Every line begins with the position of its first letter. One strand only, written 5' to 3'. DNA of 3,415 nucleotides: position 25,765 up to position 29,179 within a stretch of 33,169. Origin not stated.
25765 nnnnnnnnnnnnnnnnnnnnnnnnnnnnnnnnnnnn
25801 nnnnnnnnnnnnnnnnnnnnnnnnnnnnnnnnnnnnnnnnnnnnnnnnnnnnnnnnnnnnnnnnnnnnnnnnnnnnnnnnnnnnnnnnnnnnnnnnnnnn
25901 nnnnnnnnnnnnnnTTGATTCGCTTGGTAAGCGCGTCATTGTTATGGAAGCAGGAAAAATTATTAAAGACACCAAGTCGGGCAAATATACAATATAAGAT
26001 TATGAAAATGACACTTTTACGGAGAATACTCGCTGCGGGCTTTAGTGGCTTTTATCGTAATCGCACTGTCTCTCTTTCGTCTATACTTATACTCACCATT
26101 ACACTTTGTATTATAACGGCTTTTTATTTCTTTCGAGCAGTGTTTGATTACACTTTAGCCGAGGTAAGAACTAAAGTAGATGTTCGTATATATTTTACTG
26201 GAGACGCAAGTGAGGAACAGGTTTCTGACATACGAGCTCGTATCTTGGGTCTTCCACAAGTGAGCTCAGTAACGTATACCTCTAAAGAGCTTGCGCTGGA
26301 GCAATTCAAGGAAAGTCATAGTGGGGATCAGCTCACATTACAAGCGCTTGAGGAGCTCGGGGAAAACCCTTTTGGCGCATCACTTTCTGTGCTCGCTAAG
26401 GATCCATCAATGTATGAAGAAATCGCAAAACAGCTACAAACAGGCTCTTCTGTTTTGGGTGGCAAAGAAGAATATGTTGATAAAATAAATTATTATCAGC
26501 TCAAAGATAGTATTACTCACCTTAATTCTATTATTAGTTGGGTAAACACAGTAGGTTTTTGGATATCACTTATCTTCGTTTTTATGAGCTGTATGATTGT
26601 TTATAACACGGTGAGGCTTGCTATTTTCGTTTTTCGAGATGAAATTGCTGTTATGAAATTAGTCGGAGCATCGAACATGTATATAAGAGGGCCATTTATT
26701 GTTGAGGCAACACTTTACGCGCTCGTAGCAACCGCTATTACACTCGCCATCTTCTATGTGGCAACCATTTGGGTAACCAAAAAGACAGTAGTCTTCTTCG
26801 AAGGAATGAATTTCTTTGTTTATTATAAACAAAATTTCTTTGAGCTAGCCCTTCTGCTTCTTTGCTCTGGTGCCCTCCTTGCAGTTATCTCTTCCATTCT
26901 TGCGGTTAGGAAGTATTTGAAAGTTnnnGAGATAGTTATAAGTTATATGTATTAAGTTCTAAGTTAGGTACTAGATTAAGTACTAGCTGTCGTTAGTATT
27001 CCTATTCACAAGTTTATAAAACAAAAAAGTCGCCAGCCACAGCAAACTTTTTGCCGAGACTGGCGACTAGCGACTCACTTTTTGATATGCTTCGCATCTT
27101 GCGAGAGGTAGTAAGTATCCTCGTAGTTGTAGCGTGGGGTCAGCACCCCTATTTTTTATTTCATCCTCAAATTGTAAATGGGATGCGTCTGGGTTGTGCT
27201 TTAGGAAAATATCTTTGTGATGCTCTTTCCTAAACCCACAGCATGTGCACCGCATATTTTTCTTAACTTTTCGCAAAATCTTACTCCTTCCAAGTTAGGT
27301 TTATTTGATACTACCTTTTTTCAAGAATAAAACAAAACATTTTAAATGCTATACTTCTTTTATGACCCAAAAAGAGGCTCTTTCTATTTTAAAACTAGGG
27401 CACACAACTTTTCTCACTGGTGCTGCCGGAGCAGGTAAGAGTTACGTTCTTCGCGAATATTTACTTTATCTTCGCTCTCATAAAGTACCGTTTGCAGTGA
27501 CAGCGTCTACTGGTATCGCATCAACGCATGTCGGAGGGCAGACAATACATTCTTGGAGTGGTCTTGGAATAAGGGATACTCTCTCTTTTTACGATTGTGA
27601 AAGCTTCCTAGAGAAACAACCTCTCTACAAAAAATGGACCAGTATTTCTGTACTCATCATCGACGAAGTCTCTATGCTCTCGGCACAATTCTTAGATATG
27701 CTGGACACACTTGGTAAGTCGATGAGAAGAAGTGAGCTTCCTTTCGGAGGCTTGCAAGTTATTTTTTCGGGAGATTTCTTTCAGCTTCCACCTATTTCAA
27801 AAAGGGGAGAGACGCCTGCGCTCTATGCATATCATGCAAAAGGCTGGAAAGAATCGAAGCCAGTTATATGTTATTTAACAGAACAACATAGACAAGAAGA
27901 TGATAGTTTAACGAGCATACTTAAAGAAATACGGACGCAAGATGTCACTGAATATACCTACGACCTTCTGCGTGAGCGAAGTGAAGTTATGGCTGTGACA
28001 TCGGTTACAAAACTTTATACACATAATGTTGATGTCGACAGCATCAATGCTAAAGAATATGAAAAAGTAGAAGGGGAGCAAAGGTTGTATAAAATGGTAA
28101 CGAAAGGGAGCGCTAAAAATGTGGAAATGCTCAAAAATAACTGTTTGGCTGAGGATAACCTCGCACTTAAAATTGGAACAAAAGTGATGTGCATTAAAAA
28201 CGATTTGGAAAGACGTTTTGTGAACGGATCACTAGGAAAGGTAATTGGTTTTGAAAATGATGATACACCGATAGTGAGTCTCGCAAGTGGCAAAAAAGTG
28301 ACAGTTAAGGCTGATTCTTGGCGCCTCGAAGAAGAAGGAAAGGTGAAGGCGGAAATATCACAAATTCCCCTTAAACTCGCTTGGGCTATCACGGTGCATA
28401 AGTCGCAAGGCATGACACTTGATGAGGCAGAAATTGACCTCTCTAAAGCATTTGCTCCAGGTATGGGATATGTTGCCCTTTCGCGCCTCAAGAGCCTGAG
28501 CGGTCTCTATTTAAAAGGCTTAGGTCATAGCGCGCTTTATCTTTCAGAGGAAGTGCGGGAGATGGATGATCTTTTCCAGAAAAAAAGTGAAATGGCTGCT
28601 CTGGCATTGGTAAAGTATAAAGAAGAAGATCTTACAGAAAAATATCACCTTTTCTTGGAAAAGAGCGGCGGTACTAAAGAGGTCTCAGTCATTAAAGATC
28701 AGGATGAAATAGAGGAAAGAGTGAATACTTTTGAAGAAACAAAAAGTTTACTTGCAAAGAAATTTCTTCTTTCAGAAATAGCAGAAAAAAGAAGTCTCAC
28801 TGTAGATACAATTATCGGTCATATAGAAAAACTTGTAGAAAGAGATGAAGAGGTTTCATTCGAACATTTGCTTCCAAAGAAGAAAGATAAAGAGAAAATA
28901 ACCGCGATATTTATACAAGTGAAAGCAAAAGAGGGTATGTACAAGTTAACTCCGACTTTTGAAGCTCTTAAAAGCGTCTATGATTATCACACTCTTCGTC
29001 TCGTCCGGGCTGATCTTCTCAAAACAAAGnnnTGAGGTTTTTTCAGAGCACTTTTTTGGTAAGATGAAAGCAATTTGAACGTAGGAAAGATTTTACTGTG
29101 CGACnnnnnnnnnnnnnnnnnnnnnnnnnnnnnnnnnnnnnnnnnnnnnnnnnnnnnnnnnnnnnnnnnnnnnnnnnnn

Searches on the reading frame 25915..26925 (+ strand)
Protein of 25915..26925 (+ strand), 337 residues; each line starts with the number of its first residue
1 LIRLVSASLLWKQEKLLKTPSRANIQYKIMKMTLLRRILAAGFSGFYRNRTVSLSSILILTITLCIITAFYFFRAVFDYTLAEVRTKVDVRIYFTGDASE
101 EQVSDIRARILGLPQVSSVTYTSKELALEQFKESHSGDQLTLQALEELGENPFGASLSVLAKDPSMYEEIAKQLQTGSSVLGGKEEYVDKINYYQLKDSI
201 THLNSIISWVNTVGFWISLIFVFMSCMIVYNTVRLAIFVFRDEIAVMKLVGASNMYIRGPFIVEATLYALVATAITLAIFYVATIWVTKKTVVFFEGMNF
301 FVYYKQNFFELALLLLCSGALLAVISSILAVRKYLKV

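Call 57: search_protein_families(library=pfam, max_evalue=0.00001, proteins=[window:25915-26925:+])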
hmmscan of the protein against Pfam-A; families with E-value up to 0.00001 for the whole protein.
window:25915-26925:+ (337 aa): 2 families
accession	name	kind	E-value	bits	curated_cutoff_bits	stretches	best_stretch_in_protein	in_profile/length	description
PF18075.7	FtsX_ECD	-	2.1e-17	63.9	23.5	1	88-176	1-89/96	FtsX extracellular domain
PF02687.27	FtsX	-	2.9e-10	40.7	25.5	1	217-336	3-117/120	FtsX-like permease C-terminal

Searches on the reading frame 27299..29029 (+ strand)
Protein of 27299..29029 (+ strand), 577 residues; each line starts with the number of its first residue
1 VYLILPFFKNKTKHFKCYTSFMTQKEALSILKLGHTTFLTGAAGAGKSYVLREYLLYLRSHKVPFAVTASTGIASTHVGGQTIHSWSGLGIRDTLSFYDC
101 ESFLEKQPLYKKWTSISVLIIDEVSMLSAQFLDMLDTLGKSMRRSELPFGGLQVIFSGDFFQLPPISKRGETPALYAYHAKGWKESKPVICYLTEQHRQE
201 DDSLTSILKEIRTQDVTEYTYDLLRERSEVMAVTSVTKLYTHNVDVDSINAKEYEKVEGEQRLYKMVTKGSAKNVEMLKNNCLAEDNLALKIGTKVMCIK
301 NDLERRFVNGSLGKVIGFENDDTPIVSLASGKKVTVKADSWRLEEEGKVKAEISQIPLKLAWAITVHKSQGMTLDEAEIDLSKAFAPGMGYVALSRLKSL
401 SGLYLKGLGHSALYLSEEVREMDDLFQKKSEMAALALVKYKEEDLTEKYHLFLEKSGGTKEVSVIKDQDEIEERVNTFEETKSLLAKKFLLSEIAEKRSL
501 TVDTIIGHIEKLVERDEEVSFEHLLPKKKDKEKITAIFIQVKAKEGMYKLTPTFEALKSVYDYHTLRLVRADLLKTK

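Call 57: search_protein_families(library=pfam, max_evalue=0.00001, proteins=[window:27299-29029:+])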
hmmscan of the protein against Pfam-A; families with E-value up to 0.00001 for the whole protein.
window:27299-29029:+ (577 aa): 6 families
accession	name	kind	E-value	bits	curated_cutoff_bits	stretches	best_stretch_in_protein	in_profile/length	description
PF05970.20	PIF1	-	2.5e-36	125.8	25.9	1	31-207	19-197/223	PIF1-like helicase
PF14493.12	HTH_40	-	1.8e-16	60.7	27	1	477-570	1-89/89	Helix-turn-helix domain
PF13604.12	AAA_30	-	1.2e-12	48.4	27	1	24-232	6-188/191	AAA domain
PF13245.12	AAA_19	-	6.6e-10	39.7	25.1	1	24-166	1-132/134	AAA domain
PF21530.3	Pif1_2B_dom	-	3.4e-07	30.3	23.9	1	276-318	4-47/47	DNA helicase Pif1, 2B domain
PF13401.12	AAA_22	-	4.5e-06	27.4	27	0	37-158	8-122/130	AAA domain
